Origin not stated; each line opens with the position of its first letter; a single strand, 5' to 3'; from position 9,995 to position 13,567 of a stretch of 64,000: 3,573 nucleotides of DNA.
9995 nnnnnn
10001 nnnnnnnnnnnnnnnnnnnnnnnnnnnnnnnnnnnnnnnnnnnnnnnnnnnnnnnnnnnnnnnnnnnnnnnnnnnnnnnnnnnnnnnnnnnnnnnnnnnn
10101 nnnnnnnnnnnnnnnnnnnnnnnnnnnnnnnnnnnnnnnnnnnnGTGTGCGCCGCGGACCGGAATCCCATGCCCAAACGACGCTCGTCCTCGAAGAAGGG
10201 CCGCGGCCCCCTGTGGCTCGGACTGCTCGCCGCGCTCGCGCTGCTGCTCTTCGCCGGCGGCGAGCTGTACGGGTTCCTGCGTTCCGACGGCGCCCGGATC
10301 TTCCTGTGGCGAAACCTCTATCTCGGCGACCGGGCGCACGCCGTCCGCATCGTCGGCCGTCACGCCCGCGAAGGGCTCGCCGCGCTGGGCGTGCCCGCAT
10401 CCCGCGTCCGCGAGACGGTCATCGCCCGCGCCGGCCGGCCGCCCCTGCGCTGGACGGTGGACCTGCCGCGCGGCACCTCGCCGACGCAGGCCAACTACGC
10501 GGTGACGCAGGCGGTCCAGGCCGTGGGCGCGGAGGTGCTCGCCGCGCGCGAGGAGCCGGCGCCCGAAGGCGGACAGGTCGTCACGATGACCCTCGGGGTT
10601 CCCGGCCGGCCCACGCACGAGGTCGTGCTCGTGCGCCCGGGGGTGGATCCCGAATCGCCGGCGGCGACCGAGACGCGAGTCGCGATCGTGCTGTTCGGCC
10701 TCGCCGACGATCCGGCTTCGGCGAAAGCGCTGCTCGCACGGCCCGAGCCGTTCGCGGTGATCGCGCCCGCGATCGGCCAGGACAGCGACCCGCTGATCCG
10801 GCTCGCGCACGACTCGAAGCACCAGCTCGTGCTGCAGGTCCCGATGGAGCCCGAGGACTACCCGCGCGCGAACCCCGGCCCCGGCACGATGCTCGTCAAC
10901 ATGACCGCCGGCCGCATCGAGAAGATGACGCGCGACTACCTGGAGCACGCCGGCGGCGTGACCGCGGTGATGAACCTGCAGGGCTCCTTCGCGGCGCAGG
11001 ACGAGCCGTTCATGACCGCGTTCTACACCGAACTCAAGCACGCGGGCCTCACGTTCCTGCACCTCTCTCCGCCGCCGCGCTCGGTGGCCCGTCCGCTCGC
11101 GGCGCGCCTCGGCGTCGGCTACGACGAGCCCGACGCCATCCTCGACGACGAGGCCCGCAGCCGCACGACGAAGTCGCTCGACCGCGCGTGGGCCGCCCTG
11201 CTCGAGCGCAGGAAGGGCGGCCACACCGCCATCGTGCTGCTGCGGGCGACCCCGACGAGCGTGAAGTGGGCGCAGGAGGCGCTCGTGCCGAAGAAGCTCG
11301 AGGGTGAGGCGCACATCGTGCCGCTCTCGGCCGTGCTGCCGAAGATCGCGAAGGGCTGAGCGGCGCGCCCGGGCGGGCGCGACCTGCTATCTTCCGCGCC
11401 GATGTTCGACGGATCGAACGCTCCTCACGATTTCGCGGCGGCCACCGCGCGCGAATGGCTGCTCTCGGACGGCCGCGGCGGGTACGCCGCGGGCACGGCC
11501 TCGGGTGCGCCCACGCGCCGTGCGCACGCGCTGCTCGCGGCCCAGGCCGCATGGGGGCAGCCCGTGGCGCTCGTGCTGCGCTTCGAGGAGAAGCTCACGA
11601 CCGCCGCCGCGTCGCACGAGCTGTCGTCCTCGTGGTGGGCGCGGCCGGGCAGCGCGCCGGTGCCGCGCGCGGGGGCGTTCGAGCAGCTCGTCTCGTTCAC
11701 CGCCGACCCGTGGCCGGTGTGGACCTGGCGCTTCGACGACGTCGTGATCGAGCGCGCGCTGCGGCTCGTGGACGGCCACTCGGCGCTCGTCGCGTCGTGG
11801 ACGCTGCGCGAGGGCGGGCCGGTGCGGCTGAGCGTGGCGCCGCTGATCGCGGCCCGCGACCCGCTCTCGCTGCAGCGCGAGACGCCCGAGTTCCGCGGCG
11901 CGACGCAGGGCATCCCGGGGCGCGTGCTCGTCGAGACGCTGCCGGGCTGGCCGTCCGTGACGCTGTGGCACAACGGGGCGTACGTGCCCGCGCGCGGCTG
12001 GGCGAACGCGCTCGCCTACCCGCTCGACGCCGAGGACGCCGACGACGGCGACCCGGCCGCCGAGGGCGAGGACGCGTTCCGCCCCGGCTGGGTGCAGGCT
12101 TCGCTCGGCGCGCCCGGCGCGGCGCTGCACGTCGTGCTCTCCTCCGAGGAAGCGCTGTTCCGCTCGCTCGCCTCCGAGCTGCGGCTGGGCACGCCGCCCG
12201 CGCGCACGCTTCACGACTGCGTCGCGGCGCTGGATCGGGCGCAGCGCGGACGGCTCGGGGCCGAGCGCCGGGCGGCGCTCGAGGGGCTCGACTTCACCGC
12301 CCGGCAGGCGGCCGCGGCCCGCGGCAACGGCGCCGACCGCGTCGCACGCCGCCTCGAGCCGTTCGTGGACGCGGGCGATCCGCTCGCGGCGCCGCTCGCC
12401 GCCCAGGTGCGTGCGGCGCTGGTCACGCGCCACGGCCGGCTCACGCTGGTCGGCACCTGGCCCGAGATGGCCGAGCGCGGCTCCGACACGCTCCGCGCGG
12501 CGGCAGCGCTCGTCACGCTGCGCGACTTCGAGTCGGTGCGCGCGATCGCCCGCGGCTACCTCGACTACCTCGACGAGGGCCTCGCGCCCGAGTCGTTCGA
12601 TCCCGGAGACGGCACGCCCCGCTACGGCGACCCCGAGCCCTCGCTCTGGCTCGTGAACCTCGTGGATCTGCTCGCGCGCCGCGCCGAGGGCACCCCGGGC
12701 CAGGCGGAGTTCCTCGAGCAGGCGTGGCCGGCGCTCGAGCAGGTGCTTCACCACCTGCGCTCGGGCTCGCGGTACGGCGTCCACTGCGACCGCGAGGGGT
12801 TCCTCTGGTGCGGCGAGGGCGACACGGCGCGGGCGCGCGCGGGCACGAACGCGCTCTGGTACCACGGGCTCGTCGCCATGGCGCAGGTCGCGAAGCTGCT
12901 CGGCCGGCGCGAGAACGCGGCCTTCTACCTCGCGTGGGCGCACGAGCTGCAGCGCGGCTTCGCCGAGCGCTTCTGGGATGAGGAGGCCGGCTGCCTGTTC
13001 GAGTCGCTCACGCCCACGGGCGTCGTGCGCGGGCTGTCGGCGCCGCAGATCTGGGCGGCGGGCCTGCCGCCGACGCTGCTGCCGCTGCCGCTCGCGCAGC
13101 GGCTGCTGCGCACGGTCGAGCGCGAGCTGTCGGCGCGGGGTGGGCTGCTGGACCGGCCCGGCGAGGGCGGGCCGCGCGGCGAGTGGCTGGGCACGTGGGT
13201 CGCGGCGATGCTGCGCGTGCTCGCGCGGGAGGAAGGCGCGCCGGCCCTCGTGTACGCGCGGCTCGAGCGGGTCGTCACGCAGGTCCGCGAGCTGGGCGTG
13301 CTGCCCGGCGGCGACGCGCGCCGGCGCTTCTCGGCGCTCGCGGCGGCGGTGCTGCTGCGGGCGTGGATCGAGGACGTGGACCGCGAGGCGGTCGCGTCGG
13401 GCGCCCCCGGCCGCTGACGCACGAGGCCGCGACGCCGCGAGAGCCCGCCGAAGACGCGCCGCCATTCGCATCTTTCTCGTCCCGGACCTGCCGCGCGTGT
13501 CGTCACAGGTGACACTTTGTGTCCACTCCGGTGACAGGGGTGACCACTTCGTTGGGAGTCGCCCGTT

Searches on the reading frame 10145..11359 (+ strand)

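Call 48: search_protein_families(library=pfam, proteins=[window:10145-11359:+], max_evalue=0.001)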
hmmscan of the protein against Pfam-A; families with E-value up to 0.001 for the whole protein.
window:10145-11359:+ (404 aa): 1 family
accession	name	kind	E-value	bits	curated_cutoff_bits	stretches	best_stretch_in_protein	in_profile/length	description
PF04748.18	Polysacc_deac_2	-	3.7e-30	105.1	27.5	1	181-397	1-211/212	Divergent polysaccharide deacetylase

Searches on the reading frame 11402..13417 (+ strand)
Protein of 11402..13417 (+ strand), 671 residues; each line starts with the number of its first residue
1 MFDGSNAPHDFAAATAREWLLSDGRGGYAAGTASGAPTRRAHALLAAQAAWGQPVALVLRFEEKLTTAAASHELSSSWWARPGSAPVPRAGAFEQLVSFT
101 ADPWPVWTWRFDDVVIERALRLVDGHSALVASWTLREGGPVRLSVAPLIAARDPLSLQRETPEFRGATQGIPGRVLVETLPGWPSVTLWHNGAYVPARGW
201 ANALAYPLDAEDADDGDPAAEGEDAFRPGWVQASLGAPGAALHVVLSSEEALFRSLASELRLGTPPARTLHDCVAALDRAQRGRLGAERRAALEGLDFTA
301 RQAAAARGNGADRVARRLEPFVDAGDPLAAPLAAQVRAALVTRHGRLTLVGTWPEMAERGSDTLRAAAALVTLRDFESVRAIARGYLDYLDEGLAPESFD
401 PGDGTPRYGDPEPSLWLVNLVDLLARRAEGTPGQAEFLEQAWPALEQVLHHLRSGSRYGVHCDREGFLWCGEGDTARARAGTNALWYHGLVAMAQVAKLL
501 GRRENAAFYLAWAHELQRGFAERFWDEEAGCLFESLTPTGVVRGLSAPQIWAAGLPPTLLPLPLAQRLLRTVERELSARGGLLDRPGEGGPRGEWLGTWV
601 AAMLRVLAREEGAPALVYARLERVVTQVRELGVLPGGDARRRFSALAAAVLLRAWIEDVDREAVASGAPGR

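Call 48: search_protein_families(library=pfam, proteins=[window:11402-13417:+], max_evalue=0.001)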
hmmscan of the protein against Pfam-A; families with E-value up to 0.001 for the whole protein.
window:11402-13417:+ (671 aa): 4 families
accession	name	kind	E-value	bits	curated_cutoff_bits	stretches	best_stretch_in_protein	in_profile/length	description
PF12439.13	GDE_N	-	1.2e-36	126.7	27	1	17-235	1-212/219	Glycogen debranching enzyme N terminal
PF06202.20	GDE_C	-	2.8e-17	63.1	21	1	348-581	17-264/367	Amylo-alpha-1,6-glucosidase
PF22422.2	MGH1-like_GH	-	3.5e-07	30.6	27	1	472-567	166-256/356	Mannosylglycerate hydrolase MGH1-like glycoside hydrolase domain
PF17389.8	Bac_rhamnosid6H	-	6.6e-05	22.8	24.5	1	433-530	115-218/339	Bacterial alpha-L-rhamnosidase 6 hairpin glycosidase domain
